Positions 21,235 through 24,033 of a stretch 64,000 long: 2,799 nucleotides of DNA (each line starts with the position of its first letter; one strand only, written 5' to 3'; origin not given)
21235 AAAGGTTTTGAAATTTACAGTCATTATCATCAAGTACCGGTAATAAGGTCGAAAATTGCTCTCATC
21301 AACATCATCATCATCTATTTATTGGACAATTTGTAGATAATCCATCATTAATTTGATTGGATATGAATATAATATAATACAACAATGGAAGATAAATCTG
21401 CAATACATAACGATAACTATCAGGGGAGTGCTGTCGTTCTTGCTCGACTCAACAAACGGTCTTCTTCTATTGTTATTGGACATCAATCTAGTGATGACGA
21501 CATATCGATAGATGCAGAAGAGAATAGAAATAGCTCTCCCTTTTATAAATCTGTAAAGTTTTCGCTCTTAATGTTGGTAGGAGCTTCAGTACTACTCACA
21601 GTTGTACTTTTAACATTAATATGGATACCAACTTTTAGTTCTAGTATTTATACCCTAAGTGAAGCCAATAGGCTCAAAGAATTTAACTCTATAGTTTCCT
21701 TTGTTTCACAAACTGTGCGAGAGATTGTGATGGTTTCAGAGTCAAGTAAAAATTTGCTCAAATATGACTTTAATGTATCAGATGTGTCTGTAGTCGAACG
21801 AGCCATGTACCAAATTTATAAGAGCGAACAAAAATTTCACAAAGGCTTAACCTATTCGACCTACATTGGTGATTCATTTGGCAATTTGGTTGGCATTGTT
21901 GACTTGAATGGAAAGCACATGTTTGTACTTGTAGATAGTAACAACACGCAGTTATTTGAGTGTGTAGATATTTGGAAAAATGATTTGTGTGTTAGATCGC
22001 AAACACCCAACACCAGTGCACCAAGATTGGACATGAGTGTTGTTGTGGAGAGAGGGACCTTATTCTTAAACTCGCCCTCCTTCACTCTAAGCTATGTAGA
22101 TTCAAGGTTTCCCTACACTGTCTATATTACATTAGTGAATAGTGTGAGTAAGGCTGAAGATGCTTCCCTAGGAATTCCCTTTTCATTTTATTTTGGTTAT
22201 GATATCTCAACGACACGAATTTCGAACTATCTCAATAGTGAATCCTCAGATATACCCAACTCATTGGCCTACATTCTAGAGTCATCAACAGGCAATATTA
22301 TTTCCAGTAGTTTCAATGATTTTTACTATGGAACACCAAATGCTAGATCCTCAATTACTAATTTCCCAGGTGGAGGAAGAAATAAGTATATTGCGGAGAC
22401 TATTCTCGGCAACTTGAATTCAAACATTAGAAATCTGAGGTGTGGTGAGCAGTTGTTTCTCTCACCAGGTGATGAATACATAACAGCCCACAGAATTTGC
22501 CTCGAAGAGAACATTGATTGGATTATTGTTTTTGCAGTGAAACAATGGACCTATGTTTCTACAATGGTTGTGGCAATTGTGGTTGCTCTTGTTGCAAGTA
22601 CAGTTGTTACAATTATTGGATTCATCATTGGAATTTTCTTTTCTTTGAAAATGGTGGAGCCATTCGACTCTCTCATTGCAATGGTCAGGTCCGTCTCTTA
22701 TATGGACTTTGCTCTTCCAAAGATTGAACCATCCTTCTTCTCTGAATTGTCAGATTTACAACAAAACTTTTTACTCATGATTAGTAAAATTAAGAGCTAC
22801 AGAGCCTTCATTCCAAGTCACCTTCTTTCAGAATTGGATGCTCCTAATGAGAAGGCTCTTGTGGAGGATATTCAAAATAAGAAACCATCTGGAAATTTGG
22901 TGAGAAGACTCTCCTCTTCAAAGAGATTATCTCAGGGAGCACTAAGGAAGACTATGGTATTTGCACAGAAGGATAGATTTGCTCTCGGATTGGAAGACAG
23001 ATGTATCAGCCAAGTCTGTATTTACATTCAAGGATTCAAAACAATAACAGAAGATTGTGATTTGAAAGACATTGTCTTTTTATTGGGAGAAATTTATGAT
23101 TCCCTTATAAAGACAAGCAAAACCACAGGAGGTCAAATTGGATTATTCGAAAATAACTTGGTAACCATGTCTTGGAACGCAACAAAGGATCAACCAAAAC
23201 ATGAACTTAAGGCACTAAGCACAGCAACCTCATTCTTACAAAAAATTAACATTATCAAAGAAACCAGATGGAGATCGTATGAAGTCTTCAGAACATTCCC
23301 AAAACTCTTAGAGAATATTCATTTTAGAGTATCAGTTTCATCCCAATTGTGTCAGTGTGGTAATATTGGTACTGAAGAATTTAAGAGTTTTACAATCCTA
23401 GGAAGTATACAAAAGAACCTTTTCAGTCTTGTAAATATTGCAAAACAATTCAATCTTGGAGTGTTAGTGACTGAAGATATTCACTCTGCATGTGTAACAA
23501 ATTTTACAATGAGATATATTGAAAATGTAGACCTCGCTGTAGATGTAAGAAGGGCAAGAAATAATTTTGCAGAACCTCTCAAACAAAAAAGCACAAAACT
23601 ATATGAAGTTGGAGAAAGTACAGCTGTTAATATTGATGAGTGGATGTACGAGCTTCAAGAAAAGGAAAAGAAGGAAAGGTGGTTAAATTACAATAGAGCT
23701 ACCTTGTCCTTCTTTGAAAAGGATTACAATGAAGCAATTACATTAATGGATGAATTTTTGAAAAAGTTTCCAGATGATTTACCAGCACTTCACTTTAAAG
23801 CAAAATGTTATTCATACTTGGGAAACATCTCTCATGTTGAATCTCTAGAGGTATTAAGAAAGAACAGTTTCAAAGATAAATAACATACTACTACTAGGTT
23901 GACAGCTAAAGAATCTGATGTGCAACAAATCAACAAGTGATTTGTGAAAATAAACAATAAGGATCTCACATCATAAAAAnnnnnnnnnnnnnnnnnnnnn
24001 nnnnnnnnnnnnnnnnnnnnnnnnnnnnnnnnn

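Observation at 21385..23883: Receptor-type class III cyclase-homology protein with catalytic-site substitutions (possible pseudo-cyclase sensor)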

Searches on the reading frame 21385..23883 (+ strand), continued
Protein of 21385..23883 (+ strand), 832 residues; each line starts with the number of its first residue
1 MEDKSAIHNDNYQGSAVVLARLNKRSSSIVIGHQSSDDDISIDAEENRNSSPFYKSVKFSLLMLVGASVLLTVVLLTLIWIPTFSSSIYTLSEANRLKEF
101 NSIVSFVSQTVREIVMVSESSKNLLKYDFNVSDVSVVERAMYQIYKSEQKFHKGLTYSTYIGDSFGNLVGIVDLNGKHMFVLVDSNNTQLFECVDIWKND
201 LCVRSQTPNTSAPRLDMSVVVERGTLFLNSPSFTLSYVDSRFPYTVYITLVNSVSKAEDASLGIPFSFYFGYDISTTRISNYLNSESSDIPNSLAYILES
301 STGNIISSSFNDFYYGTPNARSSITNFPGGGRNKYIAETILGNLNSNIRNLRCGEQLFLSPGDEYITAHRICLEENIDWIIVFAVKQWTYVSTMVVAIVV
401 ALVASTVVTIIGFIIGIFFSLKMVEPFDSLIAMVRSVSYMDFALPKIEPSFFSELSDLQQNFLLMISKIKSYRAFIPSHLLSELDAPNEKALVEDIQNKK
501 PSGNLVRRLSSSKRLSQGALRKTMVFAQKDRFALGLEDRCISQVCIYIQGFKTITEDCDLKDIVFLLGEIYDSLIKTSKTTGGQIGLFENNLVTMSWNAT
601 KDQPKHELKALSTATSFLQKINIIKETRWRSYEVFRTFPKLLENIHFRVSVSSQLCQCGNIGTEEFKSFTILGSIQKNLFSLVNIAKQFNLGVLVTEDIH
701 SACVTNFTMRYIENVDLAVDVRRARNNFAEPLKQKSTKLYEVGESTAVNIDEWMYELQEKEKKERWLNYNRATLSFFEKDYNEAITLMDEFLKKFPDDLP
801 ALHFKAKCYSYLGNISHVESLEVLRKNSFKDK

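Call 44: fold_search(model_id=the predicted structure, library=pdb)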
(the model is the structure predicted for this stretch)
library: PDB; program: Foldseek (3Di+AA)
matches with E <= 10: 1236; with E <= 0.001: 220
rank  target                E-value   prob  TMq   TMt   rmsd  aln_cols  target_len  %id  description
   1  3r5g_B                3.2e-11  1.00  0.20  0.80   4.1       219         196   16  Crystal structure of the adenylyl cyclase CyaB from P. aeruginosa (released 2012-01-11)
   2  3r5g_A                3.3e-11  1.00  0.21  0.82   4.0       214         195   17  Crystal structure of the adenylyl cyclase CyaB from P. aeruginosa (released 2012-01-11)
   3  4yus                  4.5e-11  1.00  0.23  0.52  34.0       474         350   10  Crystal structure of photoactivated adenylyl cyclase of a cyanobacteriaOscillatoria acuminata in hexagonal form (released 2016-06-01)
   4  8qfg                  4.8e-11  1.00  0.24  0.58  34.5       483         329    9  Cryogenic crystal structure of the Photoactivated Adenylate Cyclase OaPAC after 5 seconds of blue light illumination (released 2023-11-01)
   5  9f1w                  5.5e-11  1.00  0.23  0.52  34.0       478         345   11  SFX room temperature structure of Oscillatoria acuminata adenylyate cyclase. (released 2025-02-26)
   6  9a69_B                5.8e-11  1.00  0.28  0.34  59.5       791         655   10  Integrative model of MCPB-MCPC by crosslinking MS and deep learning (released 2024-09-18)
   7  8qfi                  6.8e-11  1.00  0.23  0.53  34.5       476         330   10  Room temperature crystal structure of the Photoactivated Adenylate Cyclase OaPAC after blue light excitation at 1.8 us d (released 2023-11-01)
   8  9f1x                  7.2e-11  1.00  0.23  0.52  34.2       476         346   10  SSX room temperature structure of Oscillatoria acuminata adenylyate cyclase. (released 2025-02-26)
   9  4yut_A                7.9e-11  1.00  0.24  0.54  33.7       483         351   10  Crystal structure of photoactivated adenylyl cyclase of a cyanobacteriaOscillatoria acuminata in orthorhombic form (released 2016-06-01)
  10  9f1y                  8.8e-11  1.00  0.23  0.52  34.1       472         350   10  Crystal structure of Oscillatoria acuminata adenylyate cyclase at 100K (released 2025-02-26)
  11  5mbd_B                1.7e-10  1.00  0.24  0.55  32.7       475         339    9  Structure of a bacterial light-regulated adenylyl cylcase (released 2017-04-05)
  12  6fht_A                2.2e-10  1.00  0.21  0.23   5.4       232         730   14  Crystal structure of an artificial phytochrome regulated adenylate/guanylate cyclase in its dark adapted Pr form (released 2018-04-18)
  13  9f1z                  2.4e-10  1.00  0.23  0.51  35.7       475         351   10  Crystal structure of adenylyate cyclase variant Y6W (released 2025-02-26)
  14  5m27_B                3.3e-10  1.00  0.24  0.55  34.0       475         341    9  Structure of a bacterial light-regulated adenylyl cylcase (released 2017-04-05)
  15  5nby                  3.5e-10  1.00  0.24  0.54  34.2       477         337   10  Structure of a bacterial light-regulated adenylyl cylcase (released 2017-04-05)
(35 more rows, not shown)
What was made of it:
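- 22978..23628 (+): Class III cyclase-homology domain, catalytically degenerate (res ~532-748). Call 44: TM 0.80-0.83.
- On Class III nucleotidyl cyclase (cyclase-homology domain superfamily): Foldseek TM 0.80-0.83 (call 44).
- Foldseek TM 0.80-0.83: call 44.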

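Call 67: find_encoding_contigs(protein=P0106, flank=10000, max_places=2)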
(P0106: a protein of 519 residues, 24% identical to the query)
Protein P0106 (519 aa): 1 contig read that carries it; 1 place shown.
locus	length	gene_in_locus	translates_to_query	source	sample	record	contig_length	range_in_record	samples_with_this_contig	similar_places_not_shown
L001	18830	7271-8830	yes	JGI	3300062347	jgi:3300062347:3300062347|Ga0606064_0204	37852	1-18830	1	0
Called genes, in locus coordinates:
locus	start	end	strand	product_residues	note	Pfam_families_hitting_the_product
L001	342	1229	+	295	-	-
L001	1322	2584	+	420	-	-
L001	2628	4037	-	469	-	PF00390:malic, PF03949:Malic_M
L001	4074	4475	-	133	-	-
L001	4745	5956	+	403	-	PF01762:Galactosyl_T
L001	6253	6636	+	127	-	-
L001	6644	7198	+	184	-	-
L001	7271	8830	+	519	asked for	-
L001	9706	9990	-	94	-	PF00071:Ras (weak)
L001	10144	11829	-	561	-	PF13415:Beta-prop_FBX42, PF13854:Kelch_HCF, PF24681:Kelch_KLHDC2_KLHL20_DRC7, PF25210:Kelch_FKB95, PF24981:Beta-prop_ATRN-LZTR1, PF01344:Kelch_1, PF13854:Kelch_HCF, PF24981:Beta-prop_ATRN-LZTR1, +12 more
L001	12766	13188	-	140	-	-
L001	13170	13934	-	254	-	-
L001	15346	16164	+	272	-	-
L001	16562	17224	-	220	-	-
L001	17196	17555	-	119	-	-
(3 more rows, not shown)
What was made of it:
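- A Pfam-positive cyclase gene lies about 10 kb from a distant family member on an environmental contig (call 67).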

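Call 68: find_encoding_contigs(protein=P0003, flank=8000, max_places=2)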
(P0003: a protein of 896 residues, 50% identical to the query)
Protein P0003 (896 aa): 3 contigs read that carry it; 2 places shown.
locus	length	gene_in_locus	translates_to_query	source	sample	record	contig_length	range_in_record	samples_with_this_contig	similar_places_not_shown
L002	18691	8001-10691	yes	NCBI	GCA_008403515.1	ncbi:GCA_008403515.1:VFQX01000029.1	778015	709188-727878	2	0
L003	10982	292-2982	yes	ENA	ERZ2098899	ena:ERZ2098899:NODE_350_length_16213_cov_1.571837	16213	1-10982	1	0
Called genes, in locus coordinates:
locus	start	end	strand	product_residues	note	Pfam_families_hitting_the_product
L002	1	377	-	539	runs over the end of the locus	PF00009:GTP_EFTU, PF03144:GTP_EFTU_D2, PF09173:eIF2_C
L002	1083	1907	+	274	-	PF04457:MJ1316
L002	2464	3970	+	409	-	-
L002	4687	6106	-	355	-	PF01569:PAP2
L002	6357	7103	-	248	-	-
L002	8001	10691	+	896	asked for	-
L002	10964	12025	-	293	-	PF00134:Cyclin_N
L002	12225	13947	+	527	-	PF12146:Hydrolase_4 (weak)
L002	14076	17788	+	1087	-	PF07819:PGAP1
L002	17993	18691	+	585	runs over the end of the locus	PF00621:RhoGEF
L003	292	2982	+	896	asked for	-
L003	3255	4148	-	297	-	PF00134:Cyclin_N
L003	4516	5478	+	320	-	PF12146:Hydrolase_4 (weak)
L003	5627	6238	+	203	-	-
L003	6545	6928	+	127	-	-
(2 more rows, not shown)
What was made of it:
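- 21385..23883 (+): Complete intronless ORF, 832 aa plus stop; N. gruberi 'predicted protein'. Call 68 (synteny with PGAP1 and RhoGEF in N. fowleri).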

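Call 73: list_cluster_members(proteins=[P0009, P0012, P0013, P0015, P0019, P0020, P0023, P0025, P0048, P0057])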
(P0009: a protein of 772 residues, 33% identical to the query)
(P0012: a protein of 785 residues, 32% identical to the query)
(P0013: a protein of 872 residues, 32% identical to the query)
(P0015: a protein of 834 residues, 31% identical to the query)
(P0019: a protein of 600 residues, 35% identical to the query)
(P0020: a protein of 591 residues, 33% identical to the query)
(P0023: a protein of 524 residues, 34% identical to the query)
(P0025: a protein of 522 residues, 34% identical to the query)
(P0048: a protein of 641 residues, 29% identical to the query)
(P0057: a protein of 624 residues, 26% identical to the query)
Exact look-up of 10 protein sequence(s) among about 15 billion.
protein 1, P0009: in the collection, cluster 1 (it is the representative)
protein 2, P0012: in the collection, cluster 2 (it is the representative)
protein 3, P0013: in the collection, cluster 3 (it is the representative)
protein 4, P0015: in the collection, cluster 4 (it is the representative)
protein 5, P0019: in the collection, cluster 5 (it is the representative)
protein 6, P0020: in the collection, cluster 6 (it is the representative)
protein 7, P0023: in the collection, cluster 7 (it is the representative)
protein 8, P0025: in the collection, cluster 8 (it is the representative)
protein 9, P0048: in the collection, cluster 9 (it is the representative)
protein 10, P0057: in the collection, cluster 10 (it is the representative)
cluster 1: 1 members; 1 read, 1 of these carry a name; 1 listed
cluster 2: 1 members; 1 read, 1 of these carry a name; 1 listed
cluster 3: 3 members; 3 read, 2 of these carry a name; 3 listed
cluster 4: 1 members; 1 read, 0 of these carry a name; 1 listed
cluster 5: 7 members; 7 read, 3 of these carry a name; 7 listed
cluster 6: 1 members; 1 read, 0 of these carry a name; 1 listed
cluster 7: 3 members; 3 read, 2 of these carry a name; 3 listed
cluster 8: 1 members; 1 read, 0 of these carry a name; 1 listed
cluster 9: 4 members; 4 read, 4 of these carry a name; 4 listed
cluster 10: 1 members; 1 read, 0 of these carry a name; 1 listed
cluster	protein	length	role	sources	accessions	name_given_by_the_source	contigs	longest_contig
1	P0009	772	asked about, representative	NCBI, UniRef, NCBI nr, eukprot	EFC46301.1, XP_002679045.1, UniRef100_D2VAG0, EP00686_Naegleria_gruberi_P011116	predicted protein [Naegleria gruberi] | Predicted protein n=1 Tax=Naegleria gruberi TaxID=5762 RepID=D2VAG0_NAEGR | uncharacterized protein NAEGRDRAFT_65846 [Naegleria gruberi]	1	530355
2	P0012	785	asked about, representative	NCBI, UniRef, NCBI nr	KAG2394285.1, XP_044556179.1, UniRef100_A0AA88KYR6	hypothetical protein C9374_004049 [Naegleria lovaniensis] | Guanylate cyclase domain-containing protein n=1 Tax=Naegleria lovaniensis TaxID=51637 ... | uncharacterized protein C9374_004049 [Naegleria lovaniensis]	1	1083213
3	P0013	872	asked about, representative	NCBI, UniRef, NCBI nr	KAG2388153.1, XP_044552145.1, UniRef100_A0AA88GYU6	hypothetical protein C9374_001003 [Naegleria lovaniensis] | Guanylate cyclase domain-containing protein n=1 Tax=Naegleria lovaniensis TaxID=51637 ... | uncharacterized protein C9374_001003 [Naegleria lovaniensis]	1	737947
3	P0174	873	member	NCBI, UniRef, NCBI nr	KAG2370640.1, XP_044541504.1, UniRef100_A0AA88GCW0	hypothetical protein C9374_014724 [Naegleria lovaniensis] | Guanylate cyclase domain-containing protein n=1 Tax=Naegleria lovaniensis TaxID=51637 ... | uncharacterized protein C9374_014724 [Naegleria lovaniensis]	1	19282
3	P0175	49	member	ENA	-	-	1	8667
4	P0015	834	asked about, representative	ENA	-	-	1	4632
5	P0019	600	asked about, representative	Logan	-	-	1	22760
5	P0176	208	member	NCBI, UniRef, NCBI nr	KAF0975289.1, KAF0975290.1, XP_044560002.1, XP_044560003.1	hypothetical protein FDP41_005703 [Naegleria fowleri] | Uncharacterized protein n=1 Tax=Naegleria fowleri TaxID=5763 RepID=A0A6A5BMT1_NAEFO | uncharacterized protein FDP41_005702 [Naegleria fowleri]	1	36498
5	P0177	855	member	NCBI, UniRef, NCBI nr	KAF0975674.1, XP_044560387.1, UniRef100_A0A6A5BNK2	hypothetical protein FDP41_005001 [Naegleria fowleri] | Guanylate cyclase domain-containing protein n=1 Tax=Naegleria fowleri TaxID=5763 ... | uncharacterized protein FDP41_005001 [Naegleria fowleri]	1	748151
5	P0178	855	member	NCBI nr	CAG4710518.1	unnamed protein product [Naegleria fowleri]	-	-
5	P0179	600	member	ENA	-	-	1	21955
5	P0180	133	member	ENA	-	-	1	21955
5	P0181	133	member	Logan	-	-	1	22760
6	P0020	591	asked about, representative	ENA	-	-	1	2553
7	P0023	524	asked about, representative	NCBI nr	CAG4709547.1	unnamed protein product [Naegleria fowleri]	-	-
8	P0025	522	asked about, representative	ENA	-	-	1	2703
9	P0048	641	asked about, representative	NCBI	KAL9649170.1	hypothetical protein ABK040_004191 [Willaertia magna]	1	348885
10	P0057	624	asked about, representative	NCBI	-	-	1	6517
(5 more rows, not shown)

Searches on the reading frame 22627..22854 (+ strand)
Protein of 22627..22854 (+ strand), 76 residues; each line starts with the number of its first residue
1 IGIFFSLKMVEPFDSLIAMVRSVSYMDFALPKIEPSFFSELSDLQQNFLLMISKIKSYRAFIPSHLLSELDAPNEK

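Call 74: search_protein_families(library=pfam, proteins=[window:22627-22854:+], max_evalue=10)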
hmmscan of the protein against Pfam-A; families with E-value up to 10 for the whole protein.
window:22627-22854:+ (76 aa): 0 families
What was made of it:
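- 22645..22794 (+): HAMP domain (res ~421-470): helix, connector, helix, with conserved P426, E454, Q459, F462 and M465. Call 74: no Pfam HAMP hit on the query alone.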

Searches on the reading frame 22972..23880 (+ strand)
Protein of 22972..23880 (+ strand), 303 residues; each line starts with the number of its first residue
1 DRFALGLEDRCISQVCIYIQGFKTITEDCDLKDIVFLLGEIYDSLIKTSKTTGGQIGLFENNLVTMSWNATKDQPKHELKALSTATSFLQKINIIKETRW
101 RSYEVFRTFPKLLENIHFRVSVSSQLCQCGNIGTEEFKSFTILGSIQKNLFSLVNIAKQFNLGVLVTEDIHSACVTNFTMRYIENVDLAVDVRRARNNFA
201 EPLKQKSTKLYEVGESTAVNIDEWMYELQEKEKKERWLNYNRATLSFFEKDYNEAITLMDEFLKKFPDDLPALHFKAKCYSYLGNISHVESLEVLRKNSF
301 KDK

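Call 66: find_homologous_proteins(query=A4, max_evalue=0.00001)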
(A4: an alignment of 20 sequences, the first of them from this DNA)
Query A4 (20 sequences) (303 aa, profile of the alignment): 4 proteins with E <= 0.00001 among 5699 candidates.
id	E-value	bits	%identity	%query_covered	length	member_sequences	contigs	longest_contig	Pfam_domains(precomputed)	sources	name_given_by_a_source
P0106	1.2e-67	246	20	77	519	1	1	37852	-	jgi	jgi:class 3 adenylate cyclase/type IV secretory pathway VirB3-like protein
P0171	1.3e-16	79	19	93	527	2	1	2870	PF05226.17,PF00211.26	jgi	jgi:adenylate cyclase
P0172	2.6e-16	78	24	48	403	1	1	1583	PF00211.26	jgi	jgi:adenylate cyclase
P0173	4.6e-9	54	25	48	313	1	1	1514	PF13426.14,PF08448.17,PF00211.26,PF00989.32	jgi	-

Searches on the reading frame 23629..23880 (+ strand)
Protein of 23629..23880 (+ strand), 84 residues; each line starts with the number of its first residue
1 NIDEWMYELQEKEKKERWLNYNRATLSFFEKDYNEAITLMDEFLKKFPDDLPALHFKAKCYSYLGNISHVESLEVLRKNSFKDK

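Call 74: search_protein_families(library=pfam, proteins=[window:23629-23880:+], max_evalue=10)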
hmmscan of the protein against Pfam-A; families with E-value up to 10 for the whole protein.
window:23629-23880:+ (84 aa): 10 families
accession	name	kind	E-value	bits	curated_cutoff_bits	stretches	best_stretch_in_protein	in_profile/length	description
PF07719.23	TPR_2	-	0.00035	20.9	27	1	20-50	4-34/34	Tetratricopeptide repeat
PF13428.12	TPR_14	-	0.00038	21.3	23.5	1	19-59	3-43/44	Tetratricopeptide repeat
PF14559.12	TPR_19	-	0.00074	20.2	25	1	30-67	4-41/68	Tetratricopeptide repeat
PF13174.12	TPR_6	-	0.00096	20.1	26.3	1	26-49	8-32/33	Tetratricopeptide repeat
PF16266.10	DUF4919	-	0.0061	16.9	29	1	12-70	54-111/186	Domain of unknown function (DUF4919)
PF12895.13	ANAPC3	-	0.0074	17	27.2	1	24-67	30-72/82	Anaphase-promoting complex, cyclosome, subunit 3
PF25064.1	ARM_TT21_5th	-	0.025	15.3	27.8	1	24-73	8-57/117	TT21 fifth ARM repeats domain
PF25575.1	TPR_BSK1_C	-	0.032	14.5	42.2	1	11-73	36-97/118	Serine/threonine-protein kinase BSK1-like, TPR repeats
PF13181.12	TPR_8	-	0.038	14.6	25.7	1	20-43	4-27/34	Tetratricopeptide repeat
PF24575.1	TPR_Slam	-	0.082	13.8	35.2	1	7-52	38-82/104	Surface lipoprotein assembly modifier, N-terminal TPR repeats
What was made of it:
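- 23629..23880 (+): C-terminal helical TPR-like tail (res 749-832), opening with the conserved D-E-W-M-Y-E-L. Call 74: TPR_2 and TPR_14 at E ~3.5e-4, below the Pfam cut-off.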
